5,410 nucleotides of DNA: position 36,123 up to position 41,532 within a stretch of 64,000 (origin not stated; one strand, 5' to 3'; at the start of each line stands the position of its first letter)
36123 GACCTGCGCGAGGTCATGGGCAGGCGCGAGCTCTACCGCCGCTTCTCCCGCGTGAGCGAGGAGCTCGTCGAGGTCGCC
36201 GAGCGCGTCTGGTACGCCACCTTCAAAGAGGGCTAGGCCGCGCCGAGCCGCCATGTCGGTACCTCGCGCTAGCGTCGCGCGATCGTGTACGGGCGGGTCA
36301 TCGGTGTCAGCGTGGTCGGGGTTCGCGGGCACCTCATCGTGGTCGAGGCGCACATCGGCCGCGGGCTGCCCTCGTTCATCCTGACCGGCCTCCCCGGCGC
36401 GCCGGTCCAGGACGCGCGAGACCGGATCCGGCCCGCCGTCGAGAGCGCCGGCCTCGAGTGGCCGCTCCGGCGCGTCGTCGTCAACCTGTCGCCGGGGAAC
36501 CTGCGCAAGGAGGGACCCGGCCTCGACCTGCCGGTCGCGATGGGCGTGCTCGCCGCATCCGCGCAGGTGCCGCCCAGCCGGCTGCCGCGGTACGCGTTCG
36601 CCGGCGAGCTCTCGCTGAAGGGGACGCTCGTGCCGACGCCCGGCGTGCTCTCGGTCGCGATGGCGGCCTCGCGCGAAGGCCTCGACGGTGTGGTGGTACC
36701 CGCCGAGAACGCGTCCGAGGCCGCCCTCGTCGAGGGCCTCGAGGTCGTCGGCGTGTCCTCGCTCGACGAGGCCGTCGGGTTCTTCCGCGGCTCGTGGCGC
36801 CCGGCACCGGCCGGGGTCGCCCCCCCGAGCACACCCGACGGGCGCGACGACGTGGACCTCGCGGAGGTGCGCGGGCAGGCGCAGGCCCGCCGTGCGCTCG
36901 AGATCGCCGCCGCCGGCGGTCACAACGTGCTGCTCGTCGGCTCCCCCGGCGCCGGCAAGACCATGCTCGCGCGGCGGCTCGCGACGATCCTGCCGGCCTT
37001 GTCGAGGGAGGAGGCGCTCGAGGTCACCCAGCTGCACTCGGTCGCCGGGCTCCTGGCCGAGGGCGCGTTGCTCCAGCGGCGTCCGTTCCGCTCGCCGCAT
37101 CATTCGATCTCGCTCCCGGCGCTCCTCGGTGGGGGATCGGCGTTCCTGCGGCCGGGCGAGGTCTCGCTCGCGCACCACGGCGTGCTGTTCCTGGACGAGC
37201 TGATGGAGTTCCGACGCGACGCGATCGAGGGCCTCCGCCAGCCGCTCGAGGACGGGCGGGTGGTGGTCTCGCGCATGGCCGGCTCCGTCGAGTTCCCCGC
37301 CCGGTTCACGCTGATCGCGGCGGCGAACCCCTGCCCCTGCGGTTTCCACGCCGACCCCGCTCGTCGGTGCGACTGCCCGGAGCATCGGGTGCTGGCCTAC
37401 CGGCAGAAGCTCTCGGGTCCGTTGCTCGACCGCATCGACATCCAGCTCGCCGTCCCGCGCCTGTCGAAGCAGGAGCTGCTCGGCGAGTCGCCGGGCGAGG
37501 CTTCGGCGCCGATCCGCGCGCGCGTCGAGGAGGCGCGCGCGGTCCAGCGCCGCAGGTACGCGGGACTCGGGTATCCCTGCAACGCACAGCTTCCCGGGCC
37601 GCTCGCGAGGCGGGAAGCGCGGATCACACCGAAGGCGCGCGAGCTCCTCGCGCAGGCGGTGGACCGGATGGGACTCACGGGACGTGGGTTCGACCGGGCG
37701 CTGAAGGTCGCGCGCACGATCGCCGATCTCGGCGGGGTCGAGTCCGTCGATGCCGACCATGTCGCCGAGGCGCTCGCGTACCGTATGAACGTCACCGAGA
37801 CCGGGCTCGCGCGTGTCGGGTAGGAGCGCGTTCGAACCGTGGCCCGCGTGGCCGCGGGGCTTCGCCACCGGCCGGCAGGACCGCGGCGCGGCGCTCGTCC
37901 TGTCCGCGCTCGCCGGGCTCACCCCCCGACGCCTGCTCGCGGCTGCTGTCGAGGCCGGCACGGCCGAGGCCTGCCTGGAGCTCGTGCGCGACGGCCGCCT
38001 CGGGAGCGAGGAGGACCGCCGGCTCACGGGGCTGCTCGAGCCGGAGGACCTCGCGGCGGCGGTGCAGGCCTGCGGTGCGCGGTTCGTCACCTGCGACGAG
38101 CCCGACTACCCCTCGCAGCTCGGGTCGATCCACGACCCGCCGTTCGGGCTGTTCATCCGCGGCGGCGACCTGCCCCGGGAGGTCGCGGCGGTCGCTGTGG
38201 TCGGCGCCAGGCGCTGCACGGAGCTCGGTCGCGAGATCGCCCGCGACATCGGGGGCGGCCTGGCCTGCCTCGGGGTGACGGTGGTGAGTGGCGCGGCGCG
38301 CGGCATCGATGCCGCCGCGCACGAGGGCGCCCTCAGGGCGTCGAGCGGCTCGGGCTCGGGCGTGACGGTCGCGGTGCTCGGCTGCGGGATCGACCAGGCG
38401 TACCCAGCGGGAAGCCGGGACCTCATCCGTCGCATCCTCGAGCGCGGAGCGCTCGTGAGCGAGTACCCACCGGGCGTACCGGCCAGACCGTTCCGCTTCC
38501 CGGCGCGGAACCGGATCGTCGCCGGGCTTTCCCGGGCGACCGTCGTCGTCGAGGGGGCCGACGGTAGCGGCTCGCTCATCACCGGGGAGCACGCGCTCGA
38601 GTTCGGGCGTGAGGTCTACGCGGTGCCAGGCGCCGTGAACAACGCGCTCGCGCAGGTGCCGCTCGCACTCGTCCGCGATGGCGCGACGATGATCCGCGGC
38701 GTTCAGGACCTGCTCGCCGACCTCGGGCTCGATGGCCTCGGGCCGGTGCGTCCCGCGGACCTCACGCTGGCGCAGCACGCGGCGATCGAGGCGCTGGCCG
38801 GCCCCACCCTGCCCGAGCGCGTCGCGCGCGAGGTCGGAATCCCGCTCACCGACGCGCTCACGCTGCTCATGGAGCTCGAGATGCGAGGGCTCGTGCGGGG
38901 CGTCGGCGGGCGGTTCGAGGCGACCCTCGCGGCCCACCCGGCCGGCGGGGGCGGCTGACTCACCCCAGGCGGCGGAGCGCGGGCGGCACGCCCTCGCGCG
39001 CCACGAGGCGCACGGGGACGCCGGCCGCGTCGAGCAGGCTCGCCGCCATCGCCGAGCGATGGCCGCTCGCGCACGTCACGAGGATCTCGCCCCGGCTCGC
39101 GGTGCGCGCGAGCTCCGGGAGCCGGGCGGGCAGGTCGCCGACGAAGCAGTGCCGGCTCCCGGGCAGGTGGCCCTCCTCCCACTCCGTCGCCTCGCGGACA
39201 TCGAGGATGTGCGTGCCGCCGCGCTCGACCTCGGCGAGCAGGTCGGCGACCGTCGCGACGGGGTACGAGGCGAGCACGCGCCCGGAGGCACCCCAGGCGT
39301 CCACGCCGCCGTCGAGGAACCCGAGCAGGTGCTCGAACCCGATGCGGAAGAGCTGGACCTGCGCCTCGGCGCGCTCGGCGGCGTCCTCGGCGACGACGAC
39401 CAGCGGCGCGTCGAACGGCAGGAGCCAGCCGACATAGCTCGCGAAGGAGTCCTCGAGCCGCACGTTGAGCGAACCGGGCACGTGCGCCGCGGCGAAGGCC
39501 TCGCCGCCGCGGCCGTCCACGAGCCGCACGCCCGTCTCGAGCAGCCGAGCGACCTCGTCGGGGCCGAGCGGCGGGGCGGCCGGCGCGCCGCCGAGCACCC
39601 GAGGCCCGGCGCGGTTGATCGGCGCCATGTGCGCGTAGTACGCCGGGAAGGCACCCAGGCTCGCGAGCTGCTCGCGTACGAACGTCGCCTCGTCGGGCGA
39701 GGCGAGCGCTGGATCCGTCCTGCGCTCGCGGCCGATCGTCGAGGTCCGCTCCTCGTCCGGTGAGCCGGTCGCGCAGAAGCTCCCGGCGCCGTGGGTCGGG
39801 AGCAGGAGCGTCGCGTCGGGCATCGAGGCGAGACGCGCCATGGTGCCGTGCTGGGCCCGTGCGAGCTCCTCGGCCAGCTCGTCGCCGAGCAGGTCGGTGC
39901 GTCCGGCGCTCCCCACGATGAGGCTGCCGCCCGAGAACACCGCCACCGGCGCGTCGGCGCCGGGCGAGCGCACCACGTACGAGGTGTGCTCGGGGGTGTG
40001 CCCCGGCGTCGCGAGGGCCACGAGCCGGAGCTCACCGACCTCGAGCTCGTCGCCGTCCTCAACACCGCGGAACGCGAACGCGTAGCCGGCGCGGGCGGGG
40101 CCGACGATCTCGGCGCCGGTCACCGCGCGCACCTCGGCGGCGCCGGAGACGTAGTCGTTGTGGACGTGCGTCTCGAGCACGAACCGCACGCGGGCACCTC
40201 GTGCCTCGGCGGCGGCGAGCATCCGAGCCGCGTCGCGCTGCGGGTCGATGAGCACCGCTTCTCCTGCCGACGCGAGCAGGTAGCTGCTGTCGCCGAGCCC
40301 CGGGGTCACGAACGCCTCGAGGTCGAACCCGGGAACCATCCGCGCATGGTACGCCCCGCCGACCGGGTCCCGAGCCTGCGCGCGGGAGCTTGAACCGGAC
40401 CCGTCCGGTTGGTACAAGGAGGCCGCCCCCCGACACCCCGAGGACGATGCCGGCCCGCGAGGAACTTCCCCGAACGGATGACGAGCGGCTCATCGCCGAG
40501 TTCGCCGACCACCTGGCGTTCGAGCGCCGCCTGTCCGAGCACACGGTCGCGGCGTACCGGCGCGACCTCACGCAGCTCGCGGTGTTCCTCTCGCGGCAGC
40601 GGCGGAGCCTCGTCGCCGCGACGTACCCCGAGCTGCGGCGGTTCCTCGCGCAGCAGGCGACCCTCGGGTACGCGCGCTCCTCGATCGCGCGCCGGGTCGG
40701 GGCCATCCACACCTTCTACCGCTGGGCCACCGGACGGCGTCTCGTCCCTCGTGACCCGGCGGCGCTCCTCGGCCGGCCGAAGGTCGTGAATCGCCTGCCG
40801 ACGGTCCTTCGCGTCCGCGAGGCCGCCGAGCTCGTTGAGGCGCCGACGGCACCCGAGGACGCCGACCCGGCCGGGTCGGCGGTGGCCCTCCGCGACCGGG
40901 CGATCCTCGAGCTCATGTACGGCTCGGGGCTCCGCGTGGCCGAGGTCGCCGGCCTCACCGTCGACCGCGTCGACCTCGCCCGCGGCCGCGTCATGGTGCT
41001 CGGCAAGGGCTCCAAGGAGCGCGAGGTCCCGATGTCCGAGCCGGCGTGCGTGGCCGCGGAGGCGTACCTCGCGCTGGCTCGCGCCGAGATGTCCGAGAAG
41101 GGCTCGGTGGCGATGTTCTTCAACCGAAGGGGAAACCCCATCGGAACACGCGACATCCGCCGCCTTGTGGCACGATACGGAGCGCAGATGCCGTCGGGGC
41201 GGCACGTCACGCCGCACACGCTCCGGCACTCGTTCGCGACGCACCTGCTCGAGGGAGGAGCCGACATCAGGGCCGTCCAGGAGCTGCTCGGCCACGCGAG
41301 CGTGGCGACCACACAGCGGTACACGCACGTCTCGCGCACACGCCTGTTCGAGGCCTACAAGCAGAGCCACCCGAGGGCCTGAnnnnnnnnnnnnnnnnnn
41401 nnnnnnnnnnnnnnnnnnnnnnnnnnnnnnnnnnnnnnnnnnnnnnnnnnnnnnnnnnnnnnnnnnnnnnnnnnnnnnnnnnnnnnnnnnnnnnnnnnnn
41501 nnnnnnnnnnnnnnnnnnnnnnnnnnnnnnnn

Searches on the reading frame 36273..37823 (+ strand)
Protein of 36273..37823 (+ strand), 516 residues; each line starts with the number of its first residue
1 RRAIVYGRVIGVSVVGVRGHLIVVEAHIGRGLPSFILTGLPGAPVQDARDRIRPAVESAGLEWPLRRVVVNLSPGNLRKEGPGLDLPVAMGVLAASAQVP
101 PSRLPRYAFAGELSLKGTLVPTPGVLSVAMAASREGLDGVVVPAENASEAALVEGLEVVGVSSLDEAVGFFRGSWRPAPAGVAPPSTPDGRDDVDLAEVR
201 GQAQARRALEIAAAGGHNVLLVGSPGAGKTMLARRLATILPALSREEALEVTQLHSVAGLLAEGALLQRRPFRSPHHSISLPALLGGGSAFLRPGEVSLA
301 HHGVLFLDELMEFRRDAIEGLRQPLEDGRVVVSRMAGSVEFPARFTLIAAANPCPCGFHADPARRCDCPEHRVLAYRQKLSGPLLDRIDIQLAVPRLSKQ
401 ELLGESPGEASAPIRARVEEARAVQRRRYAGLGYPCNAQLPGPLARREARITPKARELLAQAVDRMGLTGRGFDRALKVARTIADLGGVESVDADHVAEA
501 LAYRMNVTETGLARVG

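Call 5: search_protein_families(library=pfam, proteins=[window:36273-37823:+])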
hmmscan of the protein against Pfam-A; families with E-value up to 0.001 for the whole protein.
window:36273-37823:+ (516 aa): 10 families
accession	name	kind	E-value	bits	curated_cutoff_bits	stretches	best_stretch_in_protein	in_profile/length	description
PF01078.27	Mg_chelatase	-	1.3e-90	302.7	20.3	1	195-401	1-206/207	Magnesium chelatase, subunit ChlI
PF13541.12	ChlI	-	1e-34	119.5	27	1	24-146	1-121/121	Subunit ChlI of Mg-chelatase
PF13335.12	Mg_chelatase_C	-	3.2e-29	101.8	26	1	408-504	1-94/94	Magnesium chelatase, subunit ChlI C-terminal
PF07728.20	AAA_5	-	6.7e-11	42.8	22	1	218-355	1-125/139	AAA domain (dynein-related subfamily)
PF05362.19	Lon_C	-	1.2e-09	38.5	21.1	1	6-151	27-177/205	Lon protease (S16) C-terminal proteolytic domain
PF00493.29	MCM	-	6e-09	35.8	23.3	1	290-359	110-179/224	MCM P-loop domain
PF00158.32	Sigma54_activat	-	1.1e-06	28.9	20.2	0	292-352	84-142/168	Sigma-54 interaction domain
PF13191.12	AAA_16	-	0.0002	22.4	32.6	1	204-243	11-51/167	AAA ATPase domain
PF05496.18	RuvB_N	-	0.00024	21.3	27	0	198-241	8-58/159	Holliday junction DNA helicase RuvB P-loop domain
PF00004.35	AAA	-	0.00026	21.9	21.2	0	219-241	1-23/131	ATPase family associated with various cellular activities (AAA)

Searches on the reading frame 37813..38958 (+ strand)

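Call 5: search_protein_families(library=pfam, proteins=[window:37813-38958:+])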
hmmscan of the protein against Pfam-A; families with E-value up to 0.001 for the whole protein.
window:37813-38958:+ (381 aa): 1 family
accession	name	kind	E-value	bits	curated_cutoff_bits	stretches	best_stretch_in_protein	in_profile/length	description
PF02481.21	DNA_processg_A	-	9.9e-64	214.8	29.6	1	85-294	3-210/212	DNA recombination-mediator protein A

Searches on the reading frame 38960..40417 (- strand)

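Call 5: search_protein_families(library=pfam, proteins=[window:38960-40417:-])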
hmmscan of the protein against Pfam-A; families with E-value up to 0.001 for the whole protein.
window:38960-40417:- (485 aa): 2 families
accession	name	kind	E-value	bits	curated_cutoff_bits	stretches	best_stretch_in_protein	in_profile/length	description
PF00581.25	Rhodanese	-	2.1e-24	86.4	22.2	2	389-471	1-91/102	Rhodanese-like domain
PF00753.33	Lactamase_B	-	1.9e-12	48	22.7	1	44-204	7-192/196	Metallo-beta-lactamase superfamily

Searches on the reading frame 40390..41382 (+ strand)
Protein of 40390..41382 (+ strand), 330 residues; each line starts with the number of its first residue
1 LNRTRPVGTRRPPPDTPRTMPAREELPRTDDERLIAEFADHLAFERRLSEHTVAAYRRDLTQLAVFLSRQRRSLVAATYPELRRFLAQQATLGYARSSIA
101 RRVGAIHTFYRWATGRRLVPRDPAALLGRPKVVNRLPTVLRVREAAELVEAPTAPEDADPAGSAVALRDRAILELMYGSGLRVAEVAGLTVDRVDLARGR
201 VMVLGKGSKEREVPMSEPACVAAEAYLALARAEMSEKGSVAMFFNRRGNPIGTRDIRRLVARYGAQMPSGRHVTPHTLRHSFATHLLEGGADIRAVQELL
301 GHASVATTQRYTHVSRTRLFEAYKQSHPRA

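Call 5: search_protein_families(library=pfam, proteins=[window:40390-41382:+])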
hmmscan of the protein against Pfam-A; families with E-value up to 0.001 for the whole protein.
window:40390-41382:+ (330 aa): 3 families
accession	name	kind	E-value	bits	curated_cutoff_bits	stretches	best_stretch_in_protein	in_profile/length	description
PF00589.27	Phage_integrase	-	7.2e-44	150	27.1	1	148-316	11-170/172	Phage integrase family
PF02899.23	Phage_int_SAM_1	-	4.8e-17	62.4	22.3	1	35-114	1-80/83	Phage integrase, N-terminal SAM-like domain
PF13495.12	Phage_int_SAM_4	-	1e-05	26.2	27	1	34-118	1-83/85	Phage integrase, N-terminal SAM-like domain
